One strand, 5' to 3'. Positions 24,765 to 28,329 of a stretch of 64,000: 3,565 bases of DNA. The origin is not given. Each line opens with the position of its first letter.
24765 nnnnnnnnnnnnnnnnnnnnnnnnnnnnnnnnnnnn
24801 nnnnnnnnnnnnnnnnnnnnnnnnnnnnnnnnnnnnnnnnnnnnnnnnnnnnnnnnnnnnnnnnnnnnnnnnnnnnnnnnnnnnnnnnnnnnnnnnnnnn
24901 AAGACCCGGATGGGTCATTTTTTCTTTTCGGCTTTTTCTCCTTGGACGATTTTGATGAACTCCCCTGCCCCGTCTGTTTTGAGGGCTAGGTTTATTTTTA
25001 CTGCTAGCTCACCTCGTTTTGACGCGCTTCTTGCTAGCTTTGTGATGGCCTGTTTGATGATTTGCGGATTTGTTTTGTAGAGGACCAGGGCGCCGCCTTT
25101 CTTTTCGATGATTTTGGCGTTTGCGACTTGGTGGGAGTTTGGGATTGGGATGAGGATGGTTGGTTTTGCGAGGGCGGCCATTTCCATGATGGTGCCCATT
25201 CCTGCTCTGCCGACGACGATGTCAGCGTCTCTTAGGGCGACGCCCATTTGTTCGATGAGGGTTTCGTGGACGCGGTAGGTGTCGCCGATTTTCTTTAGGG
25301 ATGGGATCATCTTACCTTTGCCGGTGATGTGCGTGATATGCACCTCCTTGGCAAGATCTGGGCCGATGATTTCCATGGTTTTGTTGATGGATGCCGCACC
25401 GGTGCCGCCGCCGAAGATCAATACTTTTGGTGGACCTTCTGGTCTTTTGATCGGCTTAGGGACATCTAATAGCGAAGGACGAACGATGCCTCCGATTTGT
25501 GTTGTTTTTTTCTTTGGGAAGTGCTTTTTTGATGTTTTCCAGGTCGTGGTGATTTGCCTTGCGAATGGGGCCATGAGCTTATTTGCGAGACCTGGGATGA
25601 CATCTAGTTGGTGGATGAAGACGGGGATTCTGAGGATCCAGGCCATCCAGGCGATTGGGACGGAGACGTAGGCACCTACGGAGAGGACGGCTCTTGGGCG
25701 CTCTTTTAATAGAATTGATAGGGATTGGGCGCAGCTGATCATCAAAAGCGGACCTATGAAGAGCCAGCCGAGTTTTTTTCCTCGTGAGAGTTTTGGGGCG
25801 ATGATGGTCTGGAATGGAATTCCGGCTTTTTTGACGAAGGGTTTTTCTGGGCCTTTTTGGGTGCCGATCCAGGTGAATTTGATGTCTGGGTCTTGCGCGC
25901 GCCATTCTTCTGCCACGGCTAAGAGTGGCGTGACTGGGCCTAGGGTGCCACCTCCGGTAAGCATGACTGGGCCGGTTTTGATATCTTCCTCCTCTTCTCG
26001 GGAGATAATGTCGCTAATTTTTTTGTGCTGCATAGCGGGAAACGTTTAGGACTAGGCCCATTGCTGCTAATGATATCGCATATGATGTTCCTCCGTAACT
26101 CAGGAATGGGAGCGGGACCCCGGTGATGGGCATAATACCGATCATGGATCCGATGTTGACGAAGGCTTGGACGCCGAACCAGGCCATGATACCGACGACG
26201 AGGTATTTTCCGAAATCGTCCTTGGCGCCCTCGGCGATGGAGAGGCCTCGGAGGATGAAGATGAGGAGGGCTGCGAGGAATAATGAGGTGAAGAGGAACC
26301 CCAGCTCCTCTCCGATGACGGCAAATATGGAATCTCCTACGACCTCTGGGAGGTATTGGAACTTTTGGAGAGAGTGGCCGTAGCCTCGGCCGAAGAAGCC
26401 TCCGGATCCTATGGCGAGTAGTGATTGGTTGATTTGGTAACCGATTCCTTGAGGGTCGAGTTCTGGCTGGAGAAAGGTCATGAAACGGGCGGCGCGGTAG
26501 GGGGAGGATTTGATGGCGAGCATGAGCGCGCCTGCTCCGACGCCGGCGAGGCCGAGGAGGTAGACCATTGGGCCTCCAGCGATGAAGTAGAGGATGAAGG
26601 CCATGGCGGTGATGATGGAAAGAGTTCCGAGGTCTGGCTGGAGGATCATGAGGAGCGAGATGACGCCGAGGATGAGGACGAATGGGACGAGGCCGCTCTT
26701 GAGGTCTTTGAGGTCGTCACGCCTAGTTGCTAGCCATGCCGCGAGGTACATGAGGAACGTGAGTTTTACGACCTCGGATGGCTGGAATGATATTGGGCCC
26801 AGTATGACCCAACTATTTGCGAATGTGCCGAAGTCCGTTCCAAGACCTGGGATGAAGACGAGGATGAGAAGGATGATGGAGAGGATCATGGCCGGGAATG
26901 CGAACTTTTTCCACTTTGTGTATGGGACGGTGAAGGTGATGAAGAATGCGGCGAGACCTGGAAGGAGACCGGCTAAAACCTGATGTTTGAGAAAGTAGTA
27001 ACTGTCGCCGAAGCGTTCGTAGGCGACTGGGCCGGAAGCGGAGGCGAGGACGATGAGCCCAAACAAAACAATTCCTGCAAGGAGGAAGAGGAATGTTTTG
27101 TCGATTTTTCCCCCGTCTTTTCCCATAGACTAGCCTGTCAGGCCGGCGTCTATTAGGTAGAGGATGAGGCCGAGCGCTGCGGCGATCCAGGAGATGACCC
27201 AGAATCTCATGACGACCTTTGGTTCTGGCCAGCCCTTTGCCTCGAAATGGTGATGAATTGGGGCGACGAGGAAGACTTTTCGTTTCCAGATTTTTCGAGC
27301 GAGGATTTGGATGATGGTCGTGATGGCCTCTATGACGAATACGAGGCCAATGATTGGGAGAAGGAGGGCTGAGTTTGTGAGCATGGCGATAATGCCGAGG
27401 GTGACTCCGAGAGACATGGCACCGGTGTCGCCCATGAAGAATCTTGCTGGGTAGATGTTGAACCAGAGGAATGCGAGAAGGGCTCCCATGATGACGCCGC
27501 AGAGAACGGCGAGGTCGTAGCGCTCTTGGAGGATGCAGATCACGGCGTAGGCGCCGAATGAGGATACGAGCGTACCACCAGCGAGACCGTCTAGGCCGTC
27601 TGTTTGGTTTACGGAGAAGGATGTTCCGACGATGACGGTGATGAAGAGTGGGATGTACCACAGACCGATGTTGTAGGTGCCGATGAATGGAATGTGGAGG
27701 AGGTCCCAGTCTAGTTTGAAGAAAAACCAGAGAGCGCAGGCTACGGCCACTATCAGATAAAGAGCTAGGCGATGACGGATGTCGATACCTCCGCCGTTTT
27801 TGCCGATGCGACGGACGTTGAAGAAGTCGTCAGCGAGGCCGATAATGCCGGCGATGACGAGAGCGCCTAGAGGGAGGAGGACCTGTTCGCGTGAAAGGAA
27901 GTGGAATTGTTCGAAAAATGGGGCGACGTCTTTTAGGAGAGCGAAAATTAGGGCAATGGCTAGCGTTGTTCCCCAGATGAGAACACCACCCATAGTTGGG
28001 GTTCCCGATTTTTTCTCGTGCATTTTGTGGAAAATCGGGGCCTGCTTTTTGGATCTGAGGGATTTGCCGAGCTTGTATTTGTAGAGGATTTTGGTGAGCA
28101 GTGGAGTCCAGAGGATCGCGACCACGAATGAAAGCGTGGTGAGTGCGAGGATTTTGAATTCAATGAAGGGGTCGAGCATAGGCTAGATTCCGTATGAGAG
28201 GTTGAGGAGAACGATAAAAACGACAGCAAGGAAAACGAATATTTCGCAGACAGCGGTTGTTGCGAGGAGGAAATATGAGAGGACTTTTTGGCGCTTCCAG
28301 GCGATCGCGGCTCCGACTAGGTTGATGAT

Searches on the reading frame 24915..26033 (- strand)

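Call 9: search_protein_families(library=pfam, proteins=[window:24915-26033:-], max_evalue=0.001)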
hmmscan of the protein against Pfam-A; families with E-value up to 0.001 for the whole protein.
window:24915-26033:- (372 aa): 2 families
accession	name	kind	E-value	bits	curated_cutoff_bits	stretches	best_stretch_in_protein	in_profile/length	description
PF03033.26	Glyco_transf_28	-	7e-26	91.4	26.2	1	23-161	1-137/139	Glycosyltransferase family 28 N-terminal domain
PF04101.22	Glyco_tran_28_C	-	2.8e-25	89.7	22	1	204-341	2-148/166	Glycosyltransferase family 28 C-terminal domain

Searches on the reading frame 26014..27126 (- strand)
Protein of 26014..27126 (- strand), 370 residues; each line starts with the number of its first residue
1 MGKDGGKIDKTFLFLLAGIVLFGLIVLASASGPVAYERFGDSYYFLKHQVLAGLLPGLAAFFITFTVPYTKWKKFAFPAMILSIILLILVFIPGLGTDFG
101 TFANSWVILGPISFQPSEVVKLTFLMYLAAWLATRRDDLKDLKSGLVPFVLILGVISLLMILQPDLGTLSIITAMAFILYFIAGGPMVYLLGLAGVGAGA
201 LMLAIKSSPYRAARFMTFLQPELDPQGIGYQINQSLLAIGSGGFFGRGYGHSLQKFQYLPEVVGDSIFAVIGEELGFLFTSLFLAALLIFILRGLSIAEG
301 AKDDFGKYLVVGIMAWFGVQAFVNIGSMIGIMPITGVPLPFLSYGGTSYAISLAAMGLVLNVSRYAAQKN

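Call 9: search_protein_families(library=pfam, proteins=[window:26014-27126:-], max_evalue=0.001)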
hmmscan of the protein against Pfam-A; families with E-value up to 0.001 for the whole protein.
window:26014-27126:- (370 aa): 1 family
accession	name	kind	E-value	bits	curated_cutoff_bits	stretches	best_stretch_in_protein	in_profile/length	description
PF01098.24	FTSW_RODA_SPOVE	-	1e-96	324.5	26.4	1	12-366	4-354/356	Cell cycle protein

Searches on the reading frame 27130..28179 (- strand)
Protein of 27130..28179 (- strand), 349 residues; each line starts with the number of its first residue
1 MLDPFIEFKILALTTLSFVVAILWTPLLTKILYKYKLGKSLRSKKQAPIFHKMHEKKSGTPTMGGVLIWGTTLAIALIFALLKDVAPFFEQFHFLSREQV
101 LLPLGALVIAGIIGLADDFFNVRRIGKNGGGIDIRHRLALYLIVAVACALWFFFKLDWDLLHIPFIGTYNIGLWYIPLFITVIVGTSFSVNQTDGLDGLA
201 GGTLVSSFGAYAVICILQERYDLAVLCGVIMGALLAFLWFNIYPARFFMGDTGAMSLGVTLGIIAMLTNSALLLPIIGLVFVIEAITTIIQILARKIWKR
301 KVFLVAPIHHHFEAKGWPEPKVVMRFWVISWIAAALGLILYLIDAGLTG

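Call 9: search_protein_families(library=pfam, proteins=[window:27130-28179:-], max_evalue=0.001)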
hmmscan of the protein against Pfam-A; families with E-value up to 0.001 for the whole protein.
window:27130-28179:- (349 aa): 2 families
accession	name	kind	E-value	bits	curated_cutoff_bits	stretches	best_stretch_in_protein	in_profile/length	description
PF00953.26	Glycos_transf_4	-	5.9e-31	108.1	27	1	103-267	4-158/160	Glycosyl transferase family 4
PF10555.14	MraY_sig1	-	6.5e-06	25.8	20.1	1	57-68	1-12/13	Phospho-N-acetylmuramoyl-pentapeptide-transferase signature 1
